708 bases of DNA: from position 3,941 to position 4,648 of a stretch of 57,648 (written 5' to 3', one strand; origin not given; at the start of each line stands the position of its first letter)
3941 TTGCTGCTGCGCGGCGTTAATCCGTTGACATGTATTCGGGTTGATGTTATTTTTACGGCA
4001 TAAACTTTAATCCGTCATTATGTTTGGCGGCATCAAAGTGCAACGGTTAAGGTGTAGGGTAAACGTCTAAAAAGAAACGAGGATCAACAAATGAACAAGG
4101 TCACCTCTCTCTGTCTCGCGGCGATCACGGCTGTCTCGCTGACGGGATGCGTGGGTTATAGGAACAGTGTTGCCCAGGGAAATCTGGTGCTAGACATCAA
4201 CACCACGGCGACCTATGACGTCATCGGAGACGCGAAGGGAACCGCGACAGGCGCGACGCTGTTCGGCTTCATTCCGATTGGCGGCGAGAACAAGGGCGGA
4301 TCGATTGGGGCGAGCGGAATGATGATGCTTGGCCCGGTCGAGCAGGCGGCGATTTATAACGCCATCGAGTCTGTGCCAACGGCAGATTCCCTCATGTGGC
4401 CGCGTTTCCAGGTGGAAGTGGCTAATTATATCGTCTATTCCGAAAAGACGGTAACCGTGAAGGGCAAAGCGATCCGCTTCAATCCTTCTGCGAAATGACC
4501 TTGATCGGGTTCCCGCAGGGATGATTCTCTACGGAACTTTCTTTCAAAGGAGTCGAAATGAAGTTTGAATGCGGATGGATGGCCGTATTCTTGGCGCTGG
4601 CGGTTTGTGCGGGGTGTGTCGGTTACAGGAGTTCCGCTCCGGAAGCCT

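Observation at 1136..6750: Envelope module: transmembrane Ser/Thr kinase with periplasmic DUF4384-like domain next to a lipoprotein-anchored caspase-fold protease and two paralogous small lipoproteins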

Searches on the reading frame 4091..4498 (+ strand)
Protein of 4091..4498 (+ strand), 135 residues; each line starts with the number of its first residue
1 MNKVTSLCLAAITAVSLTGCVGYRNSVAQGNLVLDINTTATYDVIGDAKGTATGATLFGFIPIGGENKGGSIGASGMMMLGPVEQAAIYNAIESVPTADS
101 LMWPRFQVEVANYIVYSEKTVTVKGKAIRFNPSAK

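Call 3: search_protein_families(library=pfam, proteins=[window:4091-4498:+], max_evalue=0.1)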
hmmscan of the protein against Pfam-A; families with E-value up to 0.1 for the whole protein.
window:4091-4498:+ (135 aa): 0 families

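Call 4: search_protein_families(library=ncbifam, proteins=[window:4091-4498:+], max_evalue=0.1)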
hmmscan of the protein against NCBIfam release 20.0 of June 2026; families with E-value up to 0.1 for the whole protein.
window:4091-4498:+ (135 aa): 0 families

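Call 9: search_protein_families(library=pfam, proteins=[window:4091-4498:+], max_evalue=10)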
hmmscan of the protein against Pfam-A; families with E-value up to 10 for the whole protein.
window:4091-4498:+ (135 aa): 0 families

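Call 10: search_protein_families(library=padloc, proteins=[window:4091-4498:+], max_evalue=0.01)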
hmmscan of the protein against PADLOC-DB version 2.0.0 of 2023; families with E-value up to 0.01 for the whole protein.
window:4091-4498:+ (135 aa): 0 families

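Call 28: find_related_loci(query=A1, collection=genome_contigs, flank=10000)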
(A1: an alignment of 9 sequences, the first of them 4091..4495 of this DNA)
Query A1 (135 aa) in genome_contigs; peptide patterns used: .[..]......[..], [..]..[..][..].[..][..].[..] (x = any residue, [..] = any of these).
59 stretches matched a pattern; 15 encode a relative of the query (tblastn E <= 1e-3); 15 distinct loci.
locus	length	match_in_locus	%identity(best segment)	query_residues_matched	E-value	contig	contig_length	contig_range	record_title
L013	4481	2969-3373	90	1-135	6e-80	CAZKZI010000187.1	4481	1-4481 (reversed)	MAG TPA_asm: uncultured Lentisphaeraceae bacterium isolate SRP178699_co1_607 genome assembly, contig: NODE_29394_length_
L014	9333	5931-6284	65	17-135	2e-47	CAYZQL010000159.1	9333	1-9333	MAG TPA_asm: uncultured Lentisphaeraceae bacterium isolate SRP192927_co1_1047 genome assembly, contig: NODE_18504_length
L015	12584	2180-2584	57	1-135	3e-42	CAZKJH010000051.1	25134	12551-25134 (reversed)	MAG TPA_asm: uncultured Lentisphaerales bacterium isolate SRP272421_co3_722 genome assembly, contig: NODE_3988_length_25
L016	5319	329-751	48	1-134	2e-35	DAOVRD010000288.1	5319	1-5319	MAG TPA_asm: Planctomycetota bacterium isolate CSMAG_1592 CSMAG_1592_k141_654501_length_5319_cov_12.0000, whole genome s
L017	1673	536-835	57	35-135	2e-35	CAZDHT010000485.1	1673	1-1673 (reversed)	MAG TPA_asm: uncultured Planctomycetota bacterium isolate binchicken_co89_634 genome assembly, contig: NODE_174747_lengt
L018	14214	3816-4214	50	1-133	2e-34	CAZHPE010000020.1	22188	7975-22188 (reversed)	MAG TPA_asm: uncultured candidatus Brocadiaceae bacterium isolate SRP308112_co1_111 genome assembly, contig: NODE_3529_l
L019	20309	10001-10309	59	36-135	1e-33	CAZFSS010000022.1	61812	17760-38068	MAG TPA_asm: uncultured candidatus Brocadiaceae bacterium isolate binchicken_co91_507 genome assembly, contig: NODE_448_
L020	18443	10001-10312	58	35-135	9e-34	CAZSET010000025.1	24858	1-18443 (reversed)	MAG TPA_asm: uncultured candidatus Brocadiaceae bacterium isolate binchicken_co262_380 genome assembly, contig: NODE_197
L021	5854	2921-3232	57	35-135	4e-33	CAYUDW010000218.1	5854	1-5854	MAG TPA_asm: uncultured candidatus Brocadiaceae bacterium isolate SRP068000_co1_552 genome assembly, contig: NODE_31069_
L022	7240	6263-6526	59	14-102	8e-30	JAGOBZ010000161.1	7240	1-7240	MAG: Kiritimatiellae bacterium isolate Go_SlDig_bin_208 Go_SlDig_33014_length_7240_cov_6.971461, whole genome shotgun se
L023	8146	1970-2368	47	1-133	4e-29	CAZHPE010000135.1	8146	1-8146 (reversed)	MAG TPA_asm: uncultured candidatus Brocadiaceae bacterium isolate SRP308112_co1_111 genome assembly, contig: NODE_17187_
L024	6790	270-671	45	7-135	1e-28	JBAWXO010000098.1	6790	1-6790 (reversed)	MAG: Kiritimatiellales bacterium isolate ELA065 MAG065_98, whole genome shotgun sequence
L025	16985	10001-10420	44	7-135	5e-28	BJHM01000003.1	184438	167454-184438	Planctomycetota bacterium LBMAG_Planctomycetes_hypo.bin1_CL500-15 DNA, sequence03, whole genome shotgun sequence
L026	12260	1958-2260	41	27-129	2e-17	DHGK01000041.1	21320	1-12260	MAG TPA_asm: Planctomycetes bacterium UBA4800 UBA4800_contig_10164, whole genome shotgun sequence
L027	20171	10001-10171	44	80-132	6e-9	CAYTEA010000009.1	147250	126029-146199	MAG TPA_asm: uncultured Leptospiraceae bacterium isolate binchicken_co16_363 genome assembly, contig: NODE_149_length_14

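Call 35: search_solved_structures(query=A1, max_evalue=10, show_alignments=1)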
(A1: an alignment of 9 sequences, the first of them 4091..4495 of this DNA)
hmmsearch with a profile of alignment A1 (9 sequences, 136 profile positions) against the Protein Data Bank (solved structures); distinct sequences matched with E-value up to 10: 13.
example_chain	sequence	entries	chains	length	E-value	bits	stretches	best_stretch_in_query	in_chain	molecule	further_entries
1oqq_A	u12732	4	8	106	0.5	13.6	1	34-81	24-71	Putidaredoxin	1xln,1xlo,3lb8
4jwu_C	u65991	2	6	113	0.5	13.6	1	34-78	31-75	Putidaredoxin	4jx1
1oqr_A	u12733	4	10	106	0.51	13.6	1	34-80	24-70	Putidaredoxin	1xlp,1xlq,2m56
3w9c_B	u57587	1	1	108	0.52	13.6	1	34-80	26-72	Putidaredoxin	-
6nbl_C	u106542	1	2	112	0.55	13.5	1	34-79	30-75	Putidaredoxin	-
1put_A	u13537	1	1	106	0.59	13.4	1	34-73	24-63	PUTIDAREDOXIN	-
9xfv_A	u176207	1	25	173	0.64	13.3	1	24-54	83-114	bacteria pilus (like)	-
1gpx_A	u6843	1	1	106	0.64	13.3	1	34-73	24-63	PUTIDAREDOXIN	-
1pdx_A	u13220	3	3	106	0.65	13.3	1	34-73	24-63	PROTEIN (PUTIDAREDOXIN) | Putidaredoxin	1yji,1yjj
5gxg_B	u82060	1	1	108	0.66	13.2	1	34-72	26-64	Putidaredoxin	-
1r7s_A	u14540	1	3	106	0.69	13.2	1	34-71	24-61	Putidaredoxin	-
4jws_C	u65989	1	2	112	0.71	13.1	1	34-72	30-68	Putidaredoxin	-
1luz_A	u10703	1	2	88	1.2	12.3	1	87-132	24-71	Protein K3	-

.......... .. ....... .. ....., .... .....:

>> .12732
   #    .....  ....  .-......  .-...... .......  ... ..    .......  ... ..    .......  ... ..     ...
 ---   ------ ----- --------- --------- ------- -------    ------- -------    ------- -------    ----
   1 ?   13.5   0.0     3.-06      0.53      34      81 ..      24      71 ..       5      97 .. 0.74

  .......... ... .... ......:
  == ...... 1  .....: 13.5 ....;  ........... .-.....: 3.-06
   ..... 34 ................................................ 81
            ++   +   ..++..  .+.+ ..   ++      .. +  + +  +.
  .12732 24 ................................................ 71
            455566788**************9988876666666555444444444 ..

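Call 39: find_homologous_proteins(query=A1)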
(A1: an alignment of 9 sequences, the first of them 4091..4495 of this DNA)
Query A1 (9 sequences) (135 aa, profile of the alignment): 132 proteins with E <= 0.001 among 8000 candidates; the best 120 are listed.
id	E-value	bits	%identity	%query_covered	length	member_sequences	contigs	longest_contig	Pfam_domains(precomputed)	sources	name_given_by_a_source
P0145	3.7e-62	226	59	99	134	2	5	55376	-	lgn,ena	-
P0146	4.5e-62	226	100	100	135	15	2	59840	-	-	-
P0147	1.3e-61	224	62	99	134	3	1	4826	-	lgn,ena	-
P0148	1.9e-61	224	96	100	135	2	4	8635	-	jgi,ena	-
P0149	5.8e-61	222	79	100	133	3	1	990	-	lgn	-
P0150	1.0e-60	222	61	100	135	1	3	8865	-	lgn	-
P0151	8.5e-60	219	59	99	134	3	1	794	-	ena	-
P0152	3.5e-59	217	50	86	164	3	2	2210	-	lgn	-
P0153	7.5e-59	216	59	99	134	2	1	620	-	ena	-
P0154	1.8e-58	214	50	87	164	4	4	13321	-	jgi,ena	-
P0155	9.9e-58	212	63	99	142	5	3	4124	-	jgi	jgi:hypothetical protein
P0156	1.2e-57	212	53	96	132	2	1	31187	-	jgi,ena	-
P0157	3.2e-57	210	59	100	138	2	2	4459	-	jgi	-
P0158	3.7e-57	210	72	100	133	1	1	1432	-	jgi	jgi:hypothetical protein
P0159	4.0e-57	210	44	94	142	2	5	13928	-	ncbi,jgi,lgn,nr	ncbi:MAG: hypothetical protein FJ291_19360 [Planctomycetes bacterium]|nr:hypothetical protein [Planc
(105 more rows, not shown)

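Call 43: search_protein_families(library=pfam, alignment_id=A4, max_evalue=10)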
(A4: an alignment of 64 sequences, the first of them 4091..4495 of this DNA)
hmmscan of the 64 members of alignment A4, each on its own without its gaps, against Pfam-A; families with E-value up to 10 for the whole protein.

A. member 1, window:4091-4495:+ (135 aa): 0 families

B. families by the number of members that match (of 64 scanned): 19 families
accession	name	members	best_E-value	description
PF20205.3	DUF6567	9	0.0023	Family of unknown function (DUF6567)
PF21842.1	DUF6901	2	0.026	Domain of unknown function (DUF6901)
PF16475.10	DUF5052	2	0.093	Domain of unknown function (DUF5052)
PF13146.11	TRL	1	0.0032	TRL-like protein family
PF24381.1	DUF7537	1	0.044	Family of unknown function (DUF7537)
PF06598.16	Chlorovi_GP_rpt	1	0.06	Chlorovirus glycoprotein repeat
PF20990.2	DUF2207_C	1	0.074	Predicted membrane protein (DUF2207) C-terminal domain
PF15962.10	DUF4765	1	0.086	Domain of unknown function (DUF4765)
PF17700.6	DUF5546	1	0.097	Family of unknown function (DUF5546)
PF15911.12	Beta-prop_WDR19_2nd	1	0.11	WDR19 second beta-propeller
PF24052.1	Phage_lipoprotein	1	0.16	Phage lipoprotein family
PF05077.17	DUF678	1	0.16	Protein of unknown function (DUF678)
PF00513.23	Late_protein_L2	1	0.19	Late Protein L2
PF12589.13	WBS_methylT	1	0.23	Methyltransferase involved in Williams-Beuren syndrome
PF17531.7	O_Spanin_T7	1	0.42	Spanin, outer lipoprotein subunit T7-like virus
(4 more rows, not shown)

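Call 49: predict_structure(alignment_id=A4)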
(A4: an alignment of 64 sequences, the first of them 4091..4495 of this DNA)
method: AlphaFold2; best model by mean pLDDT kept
length: 135 residues; sequences in the alignment: 64
mean_pLDDT: 86.6   pTM: 0.76
mean pLDDT of the five models: 86.6, 84.3, 83.2, 81.6, 80.6
residues with pLDDT >= 90: 61; 70-90: 63; 50-70: 11; < 50: 0
segments of 3 or more residues with pLDDT < 50: none
pLDDT, mean of each block of 10 residues (from residue 1): 85 82 86 79 94 91 85 67 93 94 92 89 94 74
secondary structure, 60 per line:
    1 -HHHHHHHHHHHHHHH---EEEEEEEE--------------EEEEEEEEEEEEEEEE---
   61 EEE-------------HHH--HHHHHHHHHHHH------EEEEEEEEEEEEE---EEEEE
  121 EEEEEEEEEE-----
elements in order: H2-16 E20-27 E42-57 E61-63 H82-93 E100-112 E116-130

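Call 52: fold_search(model_id=the predicted structure, library=pdb)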
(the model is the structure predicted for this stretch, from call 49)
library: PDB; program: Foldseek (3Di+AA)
matches with E <= 10: 430; with E <= 0.001: 0
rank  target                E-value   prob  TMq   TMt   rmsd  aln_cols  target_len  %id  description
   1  4dip_C                1.9e-01  0.21  0.24  0.26  10.9       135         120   11  Crystal structure of human Peptidyl-prolyl cis-trans isomerase FKBP14 (released 2012-02-22)
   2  4msp_B                5.2e-01  0.14  0.23  0.19  10.2       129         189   11  Crystal structure of human peptidyl-prolyl cis-trans isomerase FKBP22 (aka FKBP14) containing two EF-hand motifs (released 2013-12-25)
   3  3caa_A                7.6e-01  0.07  0.17  0.08  11.8        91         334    8  CLEAVED ANTICHYMOTRYPSIN A347R (released 1998-02-25)
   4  9n9j_A                9.1e-01  0.09  0.19  0.16  10.3       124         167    9  Structure of a GRP94 folding intermediate engaged with a CCDC134- and FKBP11-bound secretory translocon (released 2025-11-19)
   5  2dg4                  9.6e-01  0.09  0.23  0.26  10.6       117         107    9  FK506-binding protein mutant WF59 complexed with Rapamycin (released 2006-04-25)
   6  3b2d_C                9.6e-01  0.04  0.18  0.17  16.7       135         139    7  Crystal structure of human RP105/MD-1 complex (released 2011-11-09)
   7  6lh8                  9.6e-01  0.04  0.17  0.16  15.6       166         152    8  Structure of aerolysin-like protein (Bombina maxima) (released 2020-06-10)
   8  4bb2_A                1.0e+00  0.06  0.16  0.07  11.9        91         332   10  Crystal structure of cleaved corticosteroid-binding globulin in complex with progesterone (released 2012-12-26)
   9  6hgm_A                1.1e+00  0.12  0.17  0.08   3.7        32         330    6  Crystal structure of Alpha1-antichymotrypsin variant NewBG-III-allo: an allosterically controlled new binding globulin (released 2019-05-29)
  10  6lhz                  1.1e+00  0.03  0.15  0.16  15.5       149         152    9  Structure of aerolysin-like protein (Bombina maxima) (released 2020-06-10)
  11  6hgh_A                1.2e+00  0.13  0.17  0.08   3.6        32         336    6  Crystal structure of Alpha1-antichymotrypsin variant NewBG-III: a new binding globulin without any bound ligand (released 2019-05-29)
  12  6hgf_A                1.2e+00  0.13  0.17  0.08   3.6        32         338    6  Crystal structure of Alpha1-antichymotrypsin variant NewBG-II: a new binding globulin in complex with cortisol (released 2019-05-29)
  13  5om3_A                1.3e+00  0.12  0.17  0.08   3.5        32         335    6  Crystal structure of Alpha1-antichymotrypsin variant DBS-I5: a MMP14-cleavable drug-binding serpin for doxycycline (released 2018-05-23)
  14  2dg9                  1.3e+00  0.08  0.23  0.26  10.5       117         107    9  FK506-binding protein mutant WL59 complexed with Rapamycin (released 2006-04-25)
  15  5om2_A                1.3e+00  0.12  0.17  0.08   3.6        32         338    6  Crystal structure of Alpha1-antichymotrypsin variant DBS-I1: a drug-binding serpin for doxycycline (released 2018-05-23)
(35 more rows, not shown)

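Call 90: search_protein_families(library=phrogs, proteins=[window:4091-4498:+], max_evalue=0.01)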
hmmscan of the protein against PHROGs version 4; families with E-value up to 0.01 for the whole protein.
window:4091-4498:+ (135 aa): 0 families

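Call 91: fold_search(model_id=the predicted structure, library=viral)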
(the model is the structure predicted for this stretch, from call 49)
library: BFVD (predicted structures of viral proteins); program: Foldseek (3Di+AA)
matches with E <= 10: 650; with E <= 0.001: 0
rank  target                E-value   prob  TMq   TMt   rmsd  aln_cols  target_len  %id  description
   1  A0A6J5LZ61            2.5e-02  0.20  0.20  0.09  15.6       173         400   13  Uncharacterized protein [uncultured Caudovirales phage]
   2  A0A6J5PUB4            3.0e-02  0.54  0.25  0.21  31.1       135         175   12  Uncharacterized protein [uncultured Caudovirales phage]
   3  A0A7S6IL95            7.9e-02  0.08  0.15  0.11  20.1       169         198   10  (no name in the UniProt tables at hand)
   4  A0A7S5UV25            9.3e-02  0.07  0.14  0.06  18.0       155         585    8  (no name in the UniProt tables at hand)
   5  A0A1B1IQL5            1.0e-01  0.07  0.14  0.10  19.7       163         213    8  (no name in the UniProt tables at hand)
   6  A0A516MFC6            1.0e-01  0.06  0.13  0.06  18.3       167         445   10  (no name in the UniProt tables at hand)
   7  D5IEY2                1.1e-01  0.10  0.17  0.06  18.3       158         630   11  Uncharacterized protein [Sulfolobus turreted icosahedral virus 2]
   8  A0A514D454            1.2e-01  0.11  0.17  0.07  33.5       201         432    8  Maturation (Fragment) [Leviviridae sp.]
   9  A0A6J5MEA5            1.4e-01  0.25  0.25  0.23  17.4       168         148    7  Uncharacterized protein [uncultured Caudovirales phage]
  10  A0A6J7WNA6            1.4e-01  0.11  0.18  0.07  15.6       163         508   10  Bacteriophage lambda, Stf, side tail fibre-repeat-2 [uncultured Caudovirales phage]
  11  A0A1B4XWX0            1.7e-01  0.13  0.19  0.15  19.4       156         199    7  Uncharacterized protein [Tenacibaculum phage pT24]
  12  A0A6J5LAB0            1.8e-01  0.07  0.16  0.11  18.9       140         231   10  DUF6878 domain-containing protein [uncultured Caudovirales phage]
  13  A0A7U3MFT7            1.8e-01  0.07  0.16  0.07  19.6       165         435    9  (no name in the UniProt tables at hand)
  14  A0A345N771            1.8e-01  0.04  0.12  0.12  17.9       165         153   12  (no name in the UniProt tables at hand)
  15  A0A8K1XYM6            2.1e-01  0.06  0.18  0.07  23.2       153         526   10  (no name in the UniProt tables at hand)
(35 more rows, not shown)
